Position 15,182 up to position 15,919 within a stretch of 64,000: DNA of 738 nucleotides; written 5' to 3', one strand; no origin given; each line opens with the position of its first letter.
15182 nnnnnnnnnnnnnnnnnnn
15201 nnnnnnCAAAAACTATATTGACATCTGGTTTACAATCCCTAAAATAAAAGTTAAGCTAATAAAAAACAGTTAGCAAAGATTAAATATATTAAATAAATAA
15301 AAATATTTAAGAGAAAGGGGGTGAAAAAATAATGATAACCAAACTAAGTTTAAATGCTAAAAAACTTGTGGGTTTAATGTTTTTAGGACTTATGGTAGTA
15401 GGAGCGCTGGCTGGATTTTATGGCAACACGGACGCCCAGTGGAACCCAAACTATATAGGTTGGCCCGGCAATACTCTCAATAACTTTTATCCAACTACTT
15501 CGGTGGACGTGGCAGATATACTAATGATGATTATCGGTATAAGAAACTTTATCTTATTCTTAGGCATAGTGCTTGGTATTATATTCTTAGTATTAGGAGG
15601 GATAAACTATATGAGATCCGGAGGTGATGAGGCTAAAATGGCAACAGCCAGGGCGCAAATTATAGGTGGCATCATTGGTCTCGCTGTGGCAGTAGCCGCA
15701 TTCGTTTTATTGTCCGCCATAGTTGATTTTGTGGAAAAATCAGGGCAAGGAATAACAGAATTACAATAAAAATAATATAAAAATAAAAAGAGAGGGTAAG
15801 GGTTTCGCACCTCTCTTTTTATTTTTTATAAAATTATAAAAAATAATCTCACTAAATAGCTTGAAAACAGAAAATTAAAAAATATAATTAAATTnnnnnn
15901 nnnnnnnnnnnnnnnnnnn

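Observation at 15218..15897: One pilin paralog is its own transcription unit and the next is predicted leaderless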

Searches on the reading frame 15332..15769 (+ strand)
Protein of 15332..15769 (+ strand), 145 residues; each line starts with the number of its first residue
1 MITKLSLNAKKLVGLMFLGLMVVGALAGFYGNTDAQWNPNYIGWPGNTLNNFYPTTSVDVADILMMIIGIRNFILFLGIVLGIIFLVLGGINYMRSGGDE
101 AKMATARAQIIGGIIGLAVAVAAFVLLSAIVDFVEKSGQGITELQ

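Call 4: search_protein_families(library=pfam, proteins=[window:15332-15769:+], max_evalue=0.1)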
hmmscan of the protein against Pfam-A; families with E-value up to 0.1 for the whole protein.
window:15332-15769:+ (145 aa): 1 family
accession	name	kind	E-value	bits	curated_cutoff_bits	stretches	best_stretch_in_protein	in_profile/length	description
PF18895.5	T4SS_pilin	-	3.4e-06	27.5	26.6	1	69-130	11-71/71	Type IV secretion system pilin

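Call 8: find_encoding_contigs(protein=window:15332-15769:+, flank=5000, max_places=10)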
Protein window:15332-15769:+ (145 aa): no gene with exactly this product is on record in the collection.

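Call 10: find_homologous_proteins(query=window:15332-15769:+)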
Query window:15332-15769:+ (145 aa): 41 proteins with E <= 0.001 among 316 candidates.
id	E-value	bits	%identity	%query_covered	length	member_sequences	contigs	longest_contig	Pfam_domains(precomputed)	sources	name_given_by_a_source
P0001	1.0e-84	299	100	100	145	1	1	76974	PF18895.6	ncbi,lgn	-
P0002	7.5e-50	186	64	98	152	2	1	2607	-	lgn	-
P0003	1.8e-38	150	67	75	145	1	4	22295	PF18895.6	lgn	-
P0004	2.3e-38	149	67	75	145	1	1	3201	PF18895.6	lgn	-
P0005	4.6e-37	145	56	95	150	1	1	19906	PF18895.6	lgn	-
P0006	1.0e-35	141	56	88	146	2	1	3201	PF18895.6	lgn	-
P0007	2.9e-33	133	61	74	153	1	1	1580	PF18895.6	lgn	-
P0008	2.9e-32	129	61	73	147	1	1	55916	-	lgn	-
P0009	1.5e-22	98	44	77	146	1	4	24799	PF18895.6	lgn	-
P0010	1.6e-22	98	44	77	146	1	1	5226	PF18895.6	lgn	-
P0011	1.4e-7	49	43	59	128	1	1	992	PF18895.6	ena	-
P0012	1.0e-6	47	41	56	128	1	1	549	PF18895.6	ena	-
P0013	6.7e-6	44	53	36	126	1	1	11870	PF18895.6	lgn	-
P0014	1.1e-5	43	51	31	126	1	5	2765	PF18895.6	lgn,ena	-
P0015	1.8e-5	43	45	45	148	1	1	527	PF18895.6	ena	-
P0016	2.2e-5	42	43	45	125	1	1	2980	PF18895.6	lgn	-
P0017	2.2e-5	42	49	36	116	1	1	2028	PF18895.6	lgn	-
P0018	2.2e-5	42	49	36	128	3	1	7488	PF18895.6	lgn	-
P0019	3.8e-5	42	51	31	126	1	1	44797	PF18895.6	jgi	-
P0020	3.9e-5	42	49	36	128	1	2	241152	PF18895.6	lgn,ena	-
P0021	5.6e-5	41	47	33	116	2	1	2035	PF18895.6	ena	-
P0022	6.3e-5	41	47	36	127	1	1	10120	PF18895.6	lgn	-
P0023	8.4e-5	40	47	36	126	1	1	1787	PF18895.6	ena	-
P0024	8.8e-5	40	47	36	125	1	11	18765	PF18895.6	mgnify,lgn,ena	mgnify:CR=1 FL=1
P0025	1.0e-4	40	51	31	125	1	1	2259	PF18895.6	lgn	-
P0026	1.2e-4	40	42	45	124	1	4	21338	PF18895.6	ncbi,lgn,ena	-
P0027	1.4e-4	40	49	36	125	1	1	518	PF18895.6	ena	-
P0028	1.5e-4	40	47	36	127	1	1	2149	PF18895.6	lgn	-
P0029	1.6e-4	40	47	36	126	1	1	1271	PF18895.6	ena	-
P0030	1.8e-4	39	45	34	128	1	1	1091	PF18895.6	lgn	-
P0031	1.8e-4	39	47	36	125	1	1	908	PF18895.6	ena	-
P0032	2.4e-4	39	47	36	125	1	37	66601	PF18895.6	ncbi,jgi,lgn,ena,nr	ncbi:MAG TPA: hypothetical protein PKZ29_00770 [Candidatus Woesebacteria bacterium]|jgi:hypothetical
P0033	2.4e-4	39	47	36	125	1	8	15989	PF18895.6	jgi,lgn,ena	jgi:hypothetical protein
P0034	2.6e-4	39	47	36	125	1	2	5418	PF18895.6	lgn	-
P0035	3.2e-4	39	47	36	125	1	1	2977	PF18895.6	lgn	-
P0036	3.2e-4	39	52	27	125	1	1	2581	PF18895.6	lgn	-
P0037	3.8e-4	38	52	27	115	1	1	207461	PF18895.6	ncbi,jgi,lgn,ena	ncbi:MAG: hypothetical protein WCG91_03545 [Candidatus Shapirobacteria bacterium]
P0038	4.5e-4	38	52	27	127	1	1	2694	PF18895.6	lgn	-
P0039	5.9e-4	38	33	56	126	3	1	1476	PF18895.6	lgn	-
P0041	8.3e-4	37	51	28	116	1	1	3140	PF18895.6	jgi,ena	-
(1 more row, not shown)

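Call 11: find_encoding_contigs(protein=P0003, flank=6000, max_places=4)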
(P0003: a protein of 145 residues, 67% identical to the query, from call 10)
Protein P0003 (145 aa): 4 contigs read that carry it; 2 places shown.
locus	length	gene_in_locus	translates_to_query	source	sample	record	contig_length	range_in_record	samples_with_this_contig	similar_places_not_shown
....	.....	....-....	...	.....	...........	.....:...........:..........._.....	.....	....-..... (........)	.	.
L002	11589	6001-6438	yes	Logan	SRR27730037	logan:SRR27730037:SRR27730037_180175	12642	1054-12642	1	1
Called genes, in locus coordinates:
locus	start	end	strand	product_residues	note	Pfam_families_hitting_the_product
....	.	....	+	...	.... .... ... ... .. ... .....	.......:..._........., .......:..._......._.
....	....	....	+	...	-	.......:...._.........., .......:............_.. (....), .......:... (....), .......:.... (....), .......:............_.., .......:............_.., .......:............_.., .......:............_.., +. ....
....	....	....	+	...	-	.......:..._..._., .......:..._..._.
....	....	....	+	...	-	-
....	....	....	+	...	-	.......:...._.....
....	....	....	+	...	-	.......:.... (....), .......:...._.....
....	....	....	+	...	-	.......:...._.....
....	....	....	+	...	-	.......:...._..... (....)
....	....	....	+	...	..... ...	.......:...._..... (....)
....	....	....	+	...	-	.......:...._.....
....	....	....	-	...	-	-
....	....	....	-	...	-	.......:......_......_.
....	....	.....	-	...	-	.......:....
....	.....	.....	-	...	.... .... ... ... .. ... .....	-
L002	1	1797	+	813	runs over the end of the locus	PF00521:DNA_topoisoIV, PF03989:DNA_gyraseA_C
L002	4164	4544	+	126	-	PF18895:T4SS_pilin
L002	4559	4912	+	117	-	PF04956:TrbC (weak), PF18895:T4SS_pilin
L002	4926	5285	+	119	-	PF18895:T4SS_pilin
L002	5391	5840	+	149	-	PF18895:T4SS_pilin (weak)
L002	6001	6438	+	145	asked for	PF18895:T4SS_pilin (weak)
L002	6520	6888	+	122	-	PF18895:T4SS_pilin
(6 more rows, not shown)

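Call 12: find_encoding_contigs(protein=P0005, flank=6000, max_places=3)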
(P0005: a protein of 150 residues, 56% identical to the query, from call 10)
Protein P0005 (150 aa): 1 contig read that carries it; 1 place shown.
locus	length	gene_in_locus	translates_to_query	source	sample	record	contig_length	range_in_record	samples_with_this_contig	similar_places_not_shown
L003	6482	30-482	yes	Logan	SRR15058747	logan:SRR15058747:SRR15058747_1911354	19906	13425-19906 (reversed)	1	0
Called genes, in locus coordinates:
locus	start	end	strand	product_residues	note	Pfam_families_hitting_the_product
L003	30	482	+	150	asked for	PF18895:T4SS_pilin (weak)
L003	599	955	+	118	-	PF18895:T4SS_pilin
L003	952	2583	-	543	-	-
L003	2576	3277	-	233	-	PF00535:Glycos_transf_2, PF13641:Glyco_tranf_2_3 (weak)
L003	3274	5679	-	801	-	PF09586:YfhO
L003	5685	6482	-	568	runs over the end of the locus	-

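Call 13: find_encoding_contigs(protein=P0008, flank=6000, max_places=3)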
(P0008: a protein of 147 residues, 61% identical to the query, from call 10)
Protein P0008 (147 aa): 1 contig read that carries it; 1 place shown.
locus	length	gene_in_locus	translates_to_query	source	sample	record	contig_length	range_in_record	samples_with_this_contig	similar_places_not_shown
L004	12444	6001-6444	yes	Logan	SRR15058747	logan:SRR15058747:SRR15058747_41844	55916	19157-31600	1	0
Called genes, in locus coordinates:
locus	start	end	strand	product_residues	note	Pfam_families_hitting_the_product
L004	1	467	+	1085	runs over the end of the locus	PF04563:RNA_pol_Rpb2_1, PF04561:RNA_pol_Rpb2_2, PF04565:RNA_pol_Rpb2_3, PF10385:RNA_pol_Rpb2_45, PF00562:RNA_pol_Rpb2_6, PF04560:RNA_pol_Rpb2_7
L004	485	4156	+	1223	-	PF04997:RNA_pol_Rpb1_1, PF00623:RNA_pol_Rpb1_2, PF04983:RNA_pol_Rpb1_3, PF04998:RNA_pol_Rpb1_5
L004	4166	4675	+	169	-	PF00333:Ribosomal_S5, PF03719:Ribosomal_S5_C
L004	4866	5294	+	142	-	PF00828:Ribosomal_L27A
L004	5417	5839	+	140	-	-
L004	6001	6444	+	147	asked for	-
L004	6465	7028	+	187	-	PF07690:MFS_1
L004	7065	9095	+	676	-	PF17854:FtsK_alpha, PF01580:FtsK_SpoIIIE, PF01935:DUF87 (weak), PF09397:FtsK_gamma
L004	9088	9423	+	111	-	-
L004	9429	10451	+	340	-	PF00154:RecA_N, PF06745:ATPase (weak), PF08423:Rad51, PF13481:AAA_25 (faint), PF27531:MT3502_N (weak), PF21096:RecA_C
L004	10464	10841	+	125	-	PF00072:Response_reg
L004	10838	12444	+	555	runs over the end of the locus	PF05157:MshEN, PF00437:T2SSE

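Call 14: find_encoding_contigs(protein=P0009, flank=6000, max_places=3)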
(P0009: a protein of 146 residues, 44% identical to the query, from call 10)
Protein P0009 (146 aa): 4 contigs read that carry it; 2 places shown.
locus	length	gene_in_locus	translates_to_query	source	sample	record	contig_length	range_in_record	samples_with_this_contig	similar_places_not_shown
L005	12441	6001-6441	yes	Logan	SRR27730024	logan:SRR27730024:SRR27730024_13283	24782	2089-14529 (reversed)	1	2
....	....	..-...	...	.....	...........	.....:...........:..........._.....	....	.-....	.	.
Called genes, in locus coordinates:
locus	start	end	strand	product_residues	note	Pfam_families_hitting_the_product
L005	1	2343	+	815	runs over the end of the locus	PF00521:DNA_topoisoIV, PF03989:DNA_gyraseA_C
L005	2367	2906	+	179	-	PF01209:Ubie_methyltran, PF13489:Methyltransf_23 (weak), PF06325:PrmA (weak), PF13847:Methyltransf_31, PF13649:Methyltransf_25, PF08241:Methyltransf_11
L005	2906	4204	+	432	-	PF01547:SBP_bac_1, PF13416:SBP_bac_8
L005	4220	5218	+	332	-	PF18895:T4SS_pilin (weak)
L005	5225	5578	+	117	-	PF04956:TrbC, PF18895:T4SS_pilin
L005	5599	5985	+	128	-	PF18895:T4SS_pilin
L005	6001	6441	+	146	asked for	PF18895:T4SS_pilin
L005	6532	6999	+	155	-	-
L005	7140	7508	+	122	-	PF18895:T4SS_pilin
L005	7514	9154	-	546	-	-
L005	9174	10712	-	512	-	-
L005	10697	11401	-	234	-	PF00535:Glycos_transf_2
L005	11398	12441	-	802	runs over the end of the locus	PF09586:YfhO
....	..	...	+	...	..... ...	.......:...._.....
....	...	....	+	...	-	-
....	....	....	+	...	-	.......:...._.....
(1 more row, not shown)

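Call 17: find_encoding_contigs(protein=P0001, flank=3000, max_places=3)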
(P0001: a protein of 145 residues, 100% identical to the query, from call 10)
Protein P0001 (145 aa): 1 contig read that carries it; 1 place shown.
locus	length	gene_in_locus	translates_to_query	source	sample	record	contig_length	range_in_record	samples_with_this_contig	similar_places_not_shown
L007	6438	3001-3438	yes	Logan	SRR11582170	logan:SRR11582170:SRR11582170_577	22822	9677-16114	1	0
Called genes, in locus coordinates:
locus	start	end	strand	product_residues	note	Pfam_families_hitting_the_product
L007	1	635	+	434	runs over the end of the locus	PF01547:SBP_bac_1, PF13416:SBP_bac_8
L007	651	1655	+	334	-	PF18895:T4SS_pilin (weak)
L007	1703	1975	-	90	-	-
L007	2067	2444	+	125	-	PF18895:T4SS_pilin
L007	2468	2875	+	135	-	PF18895:T4SS_pilin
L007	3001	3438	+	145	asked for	PF18895:T4SS_pilin (faint)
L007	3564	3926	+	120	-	PF18895:T4SS_pilin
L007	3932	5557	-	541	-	-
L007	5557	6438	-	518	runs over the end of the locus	-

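Call 18: find_encoding_contigs(protein=P0006, flank=4000, max_places=3)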
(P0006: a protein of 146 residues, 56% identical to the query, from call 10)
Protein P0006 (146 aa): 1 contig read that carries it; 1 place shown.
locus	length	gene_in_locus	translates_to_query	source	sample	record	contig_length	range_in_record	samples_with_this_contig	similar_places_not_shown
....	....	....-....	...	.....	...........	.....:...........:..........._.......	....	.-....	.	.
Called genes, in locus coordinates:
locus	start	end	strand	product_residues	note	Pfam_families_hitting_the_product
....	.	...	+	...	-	?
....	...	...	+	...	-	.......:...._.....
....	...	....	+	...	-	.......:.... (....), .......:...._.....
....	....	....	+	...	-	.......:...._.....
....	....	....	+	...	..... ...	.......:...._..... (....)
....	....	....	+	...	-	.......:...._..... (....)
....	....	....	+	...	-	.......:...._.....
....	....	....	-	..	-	?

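Call 19: find_encoding_contigs(protein=P0010, flank=4000, max_places=3)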
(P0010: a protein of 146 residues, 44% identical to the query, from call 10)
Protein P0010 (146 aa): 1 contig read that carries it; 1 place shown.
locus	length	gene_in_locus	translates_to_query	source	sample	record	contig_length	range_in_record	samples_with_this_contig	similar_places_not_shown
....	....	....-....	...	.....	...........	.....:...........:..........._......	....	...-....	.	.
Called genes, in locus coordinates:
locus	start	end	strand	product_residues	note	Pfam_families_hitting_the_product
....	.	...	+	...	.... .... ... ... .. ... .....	?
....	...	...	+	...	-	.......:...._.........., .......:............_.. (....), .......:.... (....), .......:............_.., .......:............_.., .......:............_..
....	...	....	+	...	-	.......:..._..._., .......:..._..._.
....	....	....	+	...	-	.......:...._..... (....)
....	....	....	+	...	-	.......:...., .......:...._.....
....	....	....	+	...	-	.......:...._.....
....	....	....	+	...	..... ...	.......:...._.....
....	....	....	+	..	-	?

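Call 21: find_related_loci(query=A1, collection=genome_contigs, flank=5000)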
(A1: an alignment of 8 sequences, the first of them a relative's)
Query A1 (145 aa) in genome_contigs; peptide patterns used: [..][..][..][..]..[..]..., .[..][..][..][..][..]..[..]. (x = any residue, [..] = any of these).
265 stretches matched a pattern; 1 encode a relative of the query (tblastn E <= 1e-3); 1 distinct loci.
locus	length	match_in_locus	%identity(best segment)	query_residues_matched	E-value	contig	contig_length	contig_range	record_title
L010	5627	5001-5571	44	56-130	2e-9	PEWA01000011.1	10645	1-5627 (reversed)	MAG: Candidatus Shapirobacteria bacterium CG06_land_8_20_14_3_00_40_12 CG06_land_8_20_14_3.00_150_scaffold_5183_c, whole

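Call 22: find_related_loci(query=A1, collection=metagenome_contigs, flank=5000)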
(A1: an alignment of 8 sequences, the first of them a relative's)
Query A1 (145 aa) in metagenome_contigs; peptide patterns used: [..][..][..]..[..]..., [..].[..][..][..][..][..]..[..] (x = any residue, [..] = any of these).
600 stretches matched a pattern, but none encodes a relative of the query by tblastn (E <= 1e-3).

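Call 65: predict_structure(alignment_id=A1)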
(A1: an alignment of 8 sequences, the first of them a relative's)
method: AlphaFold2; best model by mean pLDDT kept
length: 145 residues; sequences in the alignment: 8
mean_pLDDT: 72.2   pTM: 0.43
mean pLDDT of the five models: 72.2, 71.5, 69.7, 67.0, 63.6
residues with pLDDT >= 90: 22; 70-90: 69; 50-70: 28; < 50: 26
segments of 3 or more residues with pLDDT < 50: 32-45, 47-50, 140-145
pLDDT, mean of each block of 10 residues (from residue 1): 58 76 69 46 46 53 79 88 91 87 89 90 86 67 43
secondary structure, 60 per line:
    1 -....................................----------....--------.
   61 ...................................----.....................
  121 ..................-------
elements in order: H2-37 H48-51 H60-95 H100-138
